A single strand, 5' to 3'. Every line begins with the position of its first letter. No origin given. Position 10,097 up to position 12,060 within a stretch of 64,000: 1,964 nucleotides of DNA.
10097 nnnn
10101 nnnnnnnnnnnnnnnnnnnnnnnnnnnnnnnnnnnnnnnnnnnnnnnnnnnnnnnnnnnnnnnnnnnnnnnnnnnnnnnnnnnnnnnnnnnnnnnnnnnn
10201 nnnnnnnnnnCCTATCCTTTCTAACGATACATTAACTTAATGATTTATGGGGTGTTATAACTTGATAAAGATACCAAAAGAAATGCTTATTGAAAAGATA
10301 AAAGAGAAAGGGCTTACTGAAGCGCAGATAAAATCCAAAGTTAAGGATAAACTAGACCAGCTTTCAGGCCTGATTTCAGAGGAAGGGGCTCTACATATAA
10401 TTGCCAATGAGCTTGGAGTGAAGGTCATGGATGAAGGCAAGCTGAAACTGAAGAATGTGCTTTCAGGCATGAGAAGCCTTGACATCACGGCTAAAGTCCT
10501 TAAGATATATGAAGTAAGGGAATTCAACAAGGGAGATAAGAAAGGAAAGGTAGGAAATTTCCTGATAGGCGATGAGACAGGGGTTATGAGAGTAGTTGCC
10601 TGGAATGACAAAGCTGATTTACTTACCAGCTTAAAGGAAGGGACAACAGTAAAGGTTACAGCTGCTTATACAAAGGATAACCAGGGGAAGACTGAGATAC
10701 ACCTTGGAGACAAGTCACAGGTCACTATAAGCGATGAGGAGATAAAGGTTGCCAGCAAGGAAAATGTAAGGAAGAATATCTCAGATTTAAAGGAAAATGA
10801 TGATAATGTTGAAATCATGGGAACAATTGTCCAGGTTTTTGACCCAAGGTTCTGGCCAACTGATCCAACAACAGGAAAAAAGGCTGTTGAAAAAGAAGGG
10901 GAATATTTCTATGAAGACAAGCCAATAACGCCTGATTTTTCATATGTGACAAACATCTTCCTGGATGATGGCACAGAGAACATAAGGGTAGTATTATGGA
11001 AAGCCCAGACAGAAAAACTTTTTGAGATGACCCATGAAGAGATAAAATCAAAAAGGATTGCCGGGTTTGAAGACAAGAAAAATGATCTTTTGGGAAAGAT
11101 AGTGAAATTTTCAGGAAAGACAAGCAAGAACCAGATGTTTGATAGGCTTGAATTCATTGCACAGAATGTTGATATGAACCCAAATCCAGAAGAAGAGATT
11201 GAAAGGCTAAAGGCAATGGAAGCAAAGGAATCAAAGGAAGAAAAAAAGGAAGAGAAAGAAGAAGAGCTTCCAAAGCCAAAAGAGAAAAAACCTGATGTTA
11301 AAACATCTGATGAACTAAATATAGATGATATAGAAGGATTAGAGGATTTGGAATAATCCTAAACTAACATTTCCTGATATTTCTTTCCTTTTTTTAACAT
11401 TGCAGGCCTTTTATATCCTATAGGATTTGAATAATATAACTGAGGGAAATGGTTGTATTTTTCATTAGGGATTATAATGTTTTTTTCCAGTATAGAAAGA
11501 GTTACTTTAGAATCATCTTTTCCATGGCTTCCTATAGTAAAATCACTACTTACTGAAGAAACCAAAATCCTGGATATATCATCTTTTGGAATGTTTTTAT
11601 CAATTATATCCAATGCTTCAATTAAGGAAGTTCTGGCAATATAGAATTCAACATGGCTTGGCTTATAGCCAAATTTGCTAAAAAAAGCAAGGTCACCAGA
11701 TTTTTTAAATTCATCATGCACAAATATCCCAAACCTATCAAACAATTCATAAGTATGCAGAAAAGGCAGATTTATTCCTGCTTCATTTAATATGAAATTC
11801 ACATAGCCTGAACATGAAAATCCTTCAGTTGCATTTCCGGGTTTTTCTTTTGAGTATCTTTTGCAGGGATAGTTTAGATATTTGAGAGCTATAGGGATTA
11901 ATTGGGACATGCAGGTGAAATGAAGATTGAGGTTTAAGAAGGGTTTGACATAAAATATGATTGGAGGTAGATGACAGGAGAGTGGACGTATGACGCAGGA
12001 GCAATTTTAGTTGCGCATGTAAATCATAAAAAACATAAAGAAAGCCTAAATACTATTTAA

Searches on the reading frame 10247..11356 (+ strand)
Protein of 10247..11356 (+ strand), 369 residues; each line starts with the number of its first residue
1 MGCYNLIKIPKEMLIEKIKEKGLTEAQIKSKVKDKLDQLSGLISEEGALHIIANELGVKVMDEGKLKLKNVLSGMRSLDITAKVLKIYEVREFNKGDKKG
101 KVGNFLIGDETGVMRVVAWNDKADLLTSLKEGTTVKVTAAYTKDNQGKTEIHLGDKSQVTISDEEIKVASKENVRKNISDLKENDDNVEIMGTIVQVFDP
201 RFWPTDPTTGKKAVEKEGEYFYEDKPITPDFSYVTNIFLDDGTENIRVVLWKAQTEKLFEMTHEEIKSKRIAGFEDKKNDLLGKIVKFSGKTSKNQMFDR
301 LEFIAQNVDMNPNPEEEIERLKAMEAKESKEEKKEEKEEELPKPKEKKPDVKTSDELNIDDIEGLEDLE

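Call 3: search_protein_families(library=pfam, proteins=[window:10247-11356:+], max_evalue=1)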
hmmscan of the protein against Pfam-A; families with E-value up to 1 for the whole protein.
window:10247-11356:+ (369 aa): 9 families
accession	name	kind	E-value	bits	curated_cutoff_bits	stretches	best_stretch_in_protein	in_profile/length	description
PF01336.31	tRNA_anti-codon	-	2.2e-12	47.2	27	2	94-153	11-69/75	OB-fold nucleic acid binding domain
PF21473.3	Ssb-like_OB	-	9.7e-05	22.9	24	1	78-140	8-76/97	Single-stranded DNA binding protein Ssb-like, OB fold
PF08646.16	Rep_fac-A_C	-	0.0019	18.4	28.5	1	226-271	47-92/146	Replication factor-A C terminal domain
PF16100.11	RMI2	-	0.04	14.1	29.4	1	99-147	53-100/132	RecQ-mediated genome instability protein 2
PF13742.12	tRNA_anti_2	-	0.046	14.4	27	0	105-141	41-78/95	OB-fold nucleic acid binding domain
PF06919.17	Phage_T4_Gp30_7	-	0.048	13.8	27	1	118-177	15-73/118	Phage Gp30.7 protein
PF20579.4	LapA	-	0.063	14.1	27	1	128-177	12-61/99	LapA domain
PF25507.1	OB_POT1A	-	0.099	12.9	27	1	231-286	53-101/127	POT1A-like, OB fold domain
PF18968.5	DUF5707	-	0.13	12.7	26.8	0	230-269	18-58/98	Family of unknown function (DUF5707)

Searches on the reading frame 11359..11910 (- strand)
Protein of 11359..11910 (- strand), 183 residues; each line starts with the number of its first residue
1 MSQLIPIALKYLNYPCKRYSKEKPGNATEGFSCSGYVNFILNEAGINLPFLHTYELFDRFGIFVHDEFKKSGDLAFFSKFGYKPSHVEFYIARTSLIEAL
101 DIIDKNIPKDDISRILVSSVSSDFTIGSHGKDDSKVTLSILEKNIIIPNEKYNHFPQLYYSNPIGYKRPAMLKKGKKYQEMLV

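Call 3: search_protein_families(library=pfam, proteins=[window:11359-11910:-], max_evalue=1)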
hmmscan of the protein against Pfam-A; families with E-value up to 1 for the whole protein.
window:11359-11910:- (183 aa): 3 families
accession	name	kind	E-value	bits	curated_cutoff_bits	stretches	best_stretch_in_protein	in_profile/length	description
PF00877.26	NLPC_P60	-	7.6e-08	32.7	23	1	25-100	8-81/105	NlpC/P60 family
PF02334.22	RTP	-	0.014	16.3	26.7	1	48-99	12-58/113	Replication terminator protein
PF23053.1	UBA_N4BP1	-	0.1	12.8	27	1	74-104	7-37/45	N4BP1, UBA-like domain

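Call 4: search_protein_families(library=padloc, proteins=[window:11359-11910:-], max_evalue=1)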
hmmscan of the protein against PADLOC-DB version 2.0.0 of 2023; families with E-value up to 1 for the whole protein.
window:11359-11910:- (183 aa): 0 families

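Call 5: search_protein_families(library=ncbifam, proteins=[window:11359-11910:-], max_evalue=1)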
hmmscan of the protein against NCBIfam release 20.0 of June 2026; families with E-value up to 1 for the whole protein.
window:11359-11910:- (183 aa): 8 families
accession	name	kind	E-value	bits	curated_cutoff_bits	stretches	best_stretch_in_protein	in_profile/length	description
NF010495.0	PRK13914.1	equivalog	6.2e-07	28.7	647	1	16-101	378-458/481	invasion associated endopeptidase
NF033742.1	NlpC_p60_RipB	exception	0.0014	18.4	335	1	25-102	109-182/206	NlpC/P60 family peptidoglycan endopeptidase RipB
NF040678.1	EntFM_CwpFM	equivalog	0.0022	17.1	720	1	23-99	329-403/430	enterotoxin EntFM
NF033743.1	NlpC_inact_RipD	exception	0.0066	16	215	1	20-101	82-159/181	NlpC/P60 family peptidoglycan-binding protein RipD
NF008096.1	PRK10838.1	equivalog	0.011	15.5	186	1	24-99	86-159/189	bifunctional murein DD-endopeptidase/murein LD-carboxypeptidase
NF046048.1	NlpC_P60_DIP1281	equivalog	0.025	13.4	517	1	30-99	497-562/587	DIP1281 family NlpC/P60 protein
NF033741.1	NlpC_p60_RipA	exception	0.028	13.5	625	1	25-101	360-432/457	NlpC/P60 family peptidoglycan endopeptidase RipA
NF038345.1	wall_hydro_RipC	exception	0.17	11.3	425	1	25-96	270-336/362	peptidoglycan hydrolase RipC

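Call 94: search_protein_families(library=phrogs, proteins=[window:11359-11910:-], max_evalue=0.1)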
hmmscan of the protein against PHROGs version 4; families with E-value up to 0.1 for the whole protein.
window:11359-11910:- (183 aa): 3 families
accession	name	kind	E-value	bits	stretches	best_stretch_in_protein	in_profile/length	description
phrog_329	-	tail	2.1e-05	24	1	25-101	554-631/949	minor tail protein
phrog_25111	-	tail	0.0037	17.5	1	12-103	220-311/333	tail protein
phrog_12508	-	unknown function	0.034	14.6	1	25-99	159-232/260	-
